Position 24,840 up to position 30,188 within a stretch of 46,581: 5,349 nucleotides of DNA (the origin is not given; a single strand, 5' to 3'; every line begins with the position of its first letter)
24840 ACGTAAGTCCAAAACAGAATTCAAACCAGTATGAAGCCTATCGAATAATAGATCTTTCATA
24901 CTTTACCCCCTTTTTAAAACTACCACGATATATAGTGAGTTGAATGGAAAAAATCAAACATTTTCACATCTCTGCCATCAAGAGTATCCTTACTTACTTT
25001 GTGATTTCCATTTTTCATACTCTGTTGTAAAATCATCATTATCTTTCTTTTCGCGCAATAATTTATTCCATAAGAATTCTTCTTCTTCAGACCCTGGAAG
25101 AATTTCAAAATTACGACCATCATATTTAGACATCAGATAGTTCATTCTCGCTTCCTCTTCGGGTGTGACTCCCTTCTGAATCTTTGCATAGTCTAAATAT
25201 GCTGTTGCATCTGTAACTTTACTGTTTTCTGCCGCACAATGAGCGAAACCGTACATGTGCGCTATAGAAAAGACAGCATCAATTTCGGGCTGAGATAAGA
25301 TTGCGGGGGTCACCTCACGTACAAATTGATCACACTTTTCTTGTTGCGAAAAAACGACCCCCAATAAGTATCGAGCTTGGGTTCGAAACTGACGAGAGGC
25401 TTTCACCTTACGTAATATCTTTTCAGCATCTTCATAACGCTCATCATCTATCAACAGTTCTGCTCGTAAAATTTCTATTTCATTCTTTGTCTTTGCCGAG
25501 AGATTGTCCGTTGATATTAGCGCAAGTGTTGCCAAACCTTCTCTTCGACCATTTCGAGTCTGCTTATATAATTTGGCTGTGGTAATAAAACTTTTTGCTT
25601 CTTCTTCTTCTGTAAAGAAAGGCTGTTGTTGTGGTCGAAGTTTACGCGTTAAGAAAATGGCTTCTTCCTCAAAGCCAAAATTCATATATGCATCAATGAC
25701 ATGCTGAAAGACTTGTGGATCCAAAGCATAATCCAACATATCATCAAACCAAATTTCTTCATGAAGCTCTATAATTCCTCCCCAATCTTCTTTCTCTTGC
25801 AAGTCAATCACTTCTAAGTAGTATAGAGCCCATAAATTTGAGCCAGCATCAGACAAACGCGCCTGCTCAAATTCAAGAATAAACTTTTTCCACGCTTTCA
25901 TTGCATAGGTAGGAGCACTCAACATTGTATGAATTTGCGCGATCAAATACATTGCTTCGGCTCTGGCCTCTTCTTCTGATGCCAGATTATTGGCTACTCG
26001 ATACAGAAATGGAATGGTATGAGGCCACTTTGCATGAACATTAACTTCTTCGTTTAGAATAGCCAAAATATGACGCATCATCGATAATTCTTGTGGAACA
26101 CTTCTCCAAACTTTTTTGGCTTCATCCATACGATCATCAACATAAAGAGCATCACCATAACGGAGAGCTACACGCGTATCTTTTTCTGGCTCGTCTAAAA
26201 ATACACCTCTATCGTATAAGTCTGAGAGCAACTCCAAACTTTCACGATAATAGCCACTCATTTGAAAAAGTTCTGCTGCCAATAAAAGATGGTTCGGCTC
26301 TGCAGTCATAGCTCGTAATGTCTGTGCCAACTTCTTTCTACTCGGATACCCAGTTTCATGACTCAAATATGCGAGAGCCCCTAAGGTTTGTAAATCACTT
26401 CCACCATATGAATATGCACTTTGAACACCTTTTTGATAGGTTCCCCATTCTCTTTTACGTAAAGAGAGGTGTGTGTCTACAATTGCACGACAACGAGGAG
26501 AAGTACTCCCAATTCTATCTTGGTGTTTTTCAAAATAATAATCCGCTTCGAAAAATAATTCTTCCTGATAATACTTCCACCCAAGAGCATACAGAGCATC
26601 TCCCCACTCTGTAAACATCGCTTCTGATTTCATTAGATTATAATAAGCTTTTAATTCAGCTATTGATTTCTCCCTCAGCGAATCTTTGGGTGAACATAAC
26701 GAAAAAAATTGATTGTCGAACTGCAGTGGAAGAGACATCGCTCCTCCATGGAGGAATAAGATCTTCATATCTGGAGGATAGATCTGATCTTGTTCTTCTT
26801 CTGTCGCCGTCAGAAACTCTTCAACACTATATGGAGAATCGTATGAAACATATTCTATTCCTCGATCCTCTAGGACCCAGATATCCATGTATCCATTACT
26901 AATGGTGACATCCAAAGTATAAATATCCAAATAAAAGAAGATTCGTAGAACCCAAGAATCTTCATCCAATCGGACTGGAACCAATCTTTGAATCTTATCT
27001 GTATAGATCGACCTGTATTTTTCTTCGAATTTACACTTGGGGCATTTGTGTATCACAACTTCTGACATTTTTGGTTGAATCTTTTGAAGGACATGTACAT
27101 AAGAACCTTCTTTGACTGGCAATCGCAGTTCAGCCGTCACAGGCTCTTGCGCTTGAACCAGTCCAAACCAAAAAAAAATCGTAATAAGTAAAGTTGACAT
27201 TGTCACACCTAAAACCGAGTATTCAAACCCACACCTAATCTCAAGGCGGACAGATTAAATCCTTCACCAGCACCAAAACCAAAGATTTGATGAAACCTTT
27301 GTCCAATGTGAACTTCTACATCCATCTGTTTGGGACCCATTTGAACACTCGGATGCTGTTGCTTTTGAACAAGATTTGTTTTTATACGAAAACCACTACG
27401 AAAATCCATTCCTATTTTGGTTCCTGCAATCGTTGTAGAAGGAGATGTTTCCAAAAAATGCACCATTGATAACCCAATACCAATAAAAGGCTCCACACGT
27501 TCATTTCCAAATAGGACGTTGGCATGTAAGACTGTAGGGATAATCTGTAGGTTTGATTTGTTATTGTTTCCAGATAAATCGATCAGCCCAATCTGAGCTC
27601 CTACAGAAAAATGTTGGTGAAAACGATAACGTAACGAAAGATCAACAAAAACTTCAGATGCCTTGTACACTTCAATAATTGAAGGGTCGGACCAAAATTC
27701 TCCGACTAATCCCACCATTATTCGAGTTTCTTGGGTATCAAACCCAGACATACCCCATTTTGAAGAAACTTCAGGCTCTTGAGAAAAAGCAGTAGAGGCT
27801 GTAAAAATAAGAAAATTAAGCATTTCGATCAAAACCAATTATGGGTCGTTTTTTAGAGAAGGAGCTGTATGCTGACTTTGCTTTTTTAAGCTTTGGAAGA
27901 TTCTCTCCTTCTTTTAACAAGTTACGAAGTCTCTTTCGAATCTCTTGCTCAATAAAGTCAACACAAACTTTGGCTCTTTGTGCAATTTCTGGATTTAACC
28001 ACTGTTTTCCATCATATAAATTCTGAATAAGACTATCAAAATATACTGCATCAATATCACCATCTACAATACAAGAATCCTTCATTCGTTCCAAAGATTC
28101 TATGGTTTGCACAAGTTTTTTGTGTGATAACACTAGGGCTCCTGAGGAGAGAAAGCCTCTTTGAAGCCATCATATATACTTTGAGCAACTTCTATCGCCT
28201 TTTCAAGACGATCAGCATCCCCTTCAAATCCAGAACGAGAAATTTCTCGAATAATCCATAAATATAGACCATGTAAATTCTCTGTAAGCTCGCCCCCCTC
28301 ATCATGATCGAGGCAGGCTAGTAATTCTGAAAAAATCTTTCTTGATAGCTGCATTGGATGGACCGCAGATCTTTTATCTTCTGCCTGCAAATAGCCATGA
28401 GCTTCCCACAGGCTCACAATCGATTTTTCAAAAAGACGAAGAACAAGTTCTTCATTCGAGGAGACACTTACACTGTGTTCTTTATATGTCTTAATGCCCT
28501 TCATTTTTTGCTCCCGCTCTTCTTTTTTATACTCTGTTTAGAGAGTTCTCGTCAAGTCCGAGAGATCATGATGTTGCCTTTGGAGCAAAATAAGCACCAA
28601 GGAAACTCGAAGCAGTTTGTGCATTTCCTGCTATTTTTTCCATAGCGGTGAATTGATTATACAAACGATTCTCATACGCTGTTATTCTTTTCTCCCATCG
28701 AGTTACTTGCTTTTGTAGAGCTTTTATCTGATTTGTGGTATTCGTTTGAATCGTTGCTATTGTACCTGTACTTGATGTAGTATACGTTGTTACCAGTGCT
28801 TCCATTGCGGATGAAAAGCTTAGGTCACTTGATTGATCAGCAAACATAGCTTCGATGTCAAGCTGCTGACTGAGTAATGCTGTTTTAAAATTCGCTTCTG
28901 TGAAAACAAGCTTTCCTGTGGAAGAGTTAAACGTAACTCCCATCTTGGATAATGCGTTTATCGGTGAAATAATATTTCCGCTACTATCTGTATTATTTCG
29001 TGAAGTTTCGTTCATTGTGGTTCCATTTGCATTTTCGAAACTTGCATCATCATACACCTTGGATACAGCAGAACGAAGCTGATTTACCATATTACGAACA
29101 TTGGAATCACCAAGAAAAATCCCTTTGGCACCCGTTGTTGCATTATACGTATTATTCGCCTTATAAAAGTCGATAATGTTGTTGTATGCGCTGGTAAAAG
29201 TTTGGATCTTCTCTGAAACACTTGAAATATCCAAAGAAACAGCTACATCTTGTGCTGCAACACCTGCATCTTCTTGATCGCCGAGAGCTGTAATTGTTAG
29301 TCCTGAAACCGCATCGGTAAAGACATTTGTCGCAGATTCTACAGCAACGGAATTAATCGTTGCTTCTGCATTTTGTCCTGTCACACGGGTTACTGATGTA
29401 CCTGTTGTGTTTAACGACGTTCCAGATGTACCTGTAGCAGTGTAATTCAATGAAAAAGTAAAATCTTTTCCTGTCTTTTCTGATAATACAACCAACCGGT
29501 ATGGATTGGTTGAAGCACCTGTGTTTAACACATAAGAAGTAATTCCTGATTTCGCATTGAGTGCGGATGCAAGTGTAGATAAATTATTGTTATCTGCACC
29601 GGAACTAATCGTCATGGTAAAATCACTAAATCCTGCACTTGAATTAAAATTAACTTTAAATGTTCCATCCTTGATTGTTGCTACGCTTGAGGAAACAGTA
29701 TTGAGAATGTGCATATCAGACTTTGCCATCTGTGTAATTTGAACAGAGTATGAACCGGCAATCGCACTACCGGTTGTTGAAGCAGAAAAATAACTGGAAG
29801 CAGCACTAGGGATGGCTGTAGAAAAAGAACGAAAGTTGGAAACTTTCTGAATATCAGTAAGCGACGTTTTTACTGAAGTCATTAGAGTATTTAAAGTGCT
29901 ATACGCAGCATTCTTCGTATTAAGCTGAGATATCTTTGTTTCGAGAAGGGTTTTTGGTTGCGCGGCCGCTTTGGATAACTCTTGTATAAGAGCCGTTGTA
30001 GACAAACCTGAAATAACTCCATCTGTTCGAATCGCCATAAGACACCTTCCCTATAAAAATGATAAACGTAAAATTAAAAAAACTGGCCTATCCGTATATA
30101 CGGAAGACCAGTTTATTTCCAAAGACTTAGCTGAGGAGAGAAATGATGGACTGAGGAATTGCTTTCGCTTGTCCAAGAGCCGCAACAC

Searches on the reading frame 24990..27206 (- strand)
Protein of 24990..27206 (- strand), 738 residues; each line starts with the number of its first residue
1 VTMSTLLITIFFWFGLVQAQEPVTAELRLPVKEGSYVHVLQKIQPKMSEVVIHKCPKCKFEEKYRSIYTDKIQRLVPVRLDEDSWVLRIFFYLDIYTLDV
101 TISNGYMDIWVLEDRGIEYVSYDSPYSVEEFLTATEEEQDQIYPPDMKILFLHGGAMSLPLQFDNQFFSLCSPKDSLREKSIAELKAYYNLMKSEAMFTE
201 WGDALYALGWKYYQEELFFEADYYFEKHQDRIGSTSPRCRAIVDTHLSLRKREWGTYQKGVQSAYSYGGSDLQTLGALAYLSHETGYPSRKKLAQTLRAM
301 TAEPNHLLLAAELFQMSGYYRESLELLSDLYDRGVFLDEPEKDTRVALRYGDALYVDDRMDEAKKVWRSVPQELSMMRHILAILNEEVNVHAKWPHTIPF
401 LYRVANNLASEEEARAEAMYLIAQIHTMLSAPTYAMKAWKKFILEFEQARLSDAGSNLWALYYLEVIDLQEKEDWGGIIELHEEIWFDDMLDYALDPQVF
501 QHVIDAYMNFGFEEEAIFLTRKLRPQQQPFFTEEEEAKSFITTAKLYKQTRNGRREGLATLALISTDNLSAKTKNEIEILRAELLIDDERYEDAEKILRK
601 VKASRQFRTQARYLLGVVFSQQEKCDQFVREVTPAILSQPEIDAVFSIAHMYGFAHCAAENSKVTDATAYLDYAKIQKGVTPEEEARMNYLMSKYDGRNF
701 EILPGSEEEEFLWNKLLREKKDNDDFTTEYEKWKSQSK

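Call 6: search_protein_families(library=ncbifam, proteins=[window:24990-27206:-], max_evalue=0.01)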
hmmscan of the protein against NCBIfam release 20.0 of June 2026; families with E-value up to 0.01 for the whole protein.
window:24990-27206:- (738 aa): 4 families
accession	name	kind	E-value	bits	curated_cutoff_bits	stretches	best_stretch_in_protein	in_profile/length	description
NF040959.1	MamA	equivalog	0.00037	20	200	1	575-649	105-180/204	magnetosome protein MamA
TIGR02917.1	PEP_TPR_lipo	equivalog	0.00069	17.6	312.2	1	575-664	669-758/899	XrtA/PEP-CTERM system TPR-repeat protein PrsT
TIGR03922.1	T7SS_EccA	equivalog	0.0024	16.5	466.65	1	571-673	67-168/557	type VII secretion AAA-ATPase EccA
TIGR00540.1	TPR_hemY_coli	hypoth_equivalog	0.0025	16.7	142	0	568-617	145-194/385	heme biosynthesis-associated TPR protein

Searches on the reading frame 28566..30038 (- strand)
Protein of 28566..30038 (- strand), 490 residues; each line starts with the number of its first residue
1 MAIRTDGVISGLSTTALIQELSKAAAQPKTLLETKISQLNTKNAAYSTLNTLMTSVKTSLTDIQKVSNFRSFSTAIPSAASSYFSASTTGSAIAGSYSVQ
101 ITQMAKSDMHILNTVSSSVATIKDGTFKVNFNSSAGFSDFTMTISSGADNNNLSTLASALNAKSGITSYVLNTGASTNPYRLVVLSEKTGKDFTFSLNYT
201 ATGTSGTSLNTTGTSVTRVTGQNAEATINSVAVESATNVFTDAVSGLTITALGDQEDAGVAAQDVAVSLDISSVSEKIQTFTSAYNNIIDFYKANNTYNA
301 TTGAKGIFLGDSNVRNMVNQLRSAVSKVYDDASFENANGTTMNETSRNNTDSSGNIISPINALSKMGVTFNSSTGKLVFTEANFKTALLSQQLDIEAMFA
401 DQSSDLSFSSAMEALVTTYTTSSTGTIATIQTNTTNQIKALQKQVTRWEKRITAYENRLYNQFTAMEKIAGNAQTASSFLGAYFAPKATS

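Call 5: search_protein_families(library=pfam, proteins=[window:28566-30038:-])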
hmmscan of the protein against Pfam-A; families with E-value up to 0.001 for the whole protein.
window:28566-30038:- (490 aa): 2 families
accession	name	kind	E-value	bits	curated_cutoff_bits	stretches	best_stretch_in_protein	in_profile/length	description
PF07195.17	FliD_C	-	9.1e-40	137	25.4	1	221-474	1-235/236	Flagellar hook-associated protein 2 C-terminus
PF02465.23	FliD_N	-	4e-17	63.1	24.8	1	10-108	1-97/97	Flagellar hook-associated protein 2 N-terminus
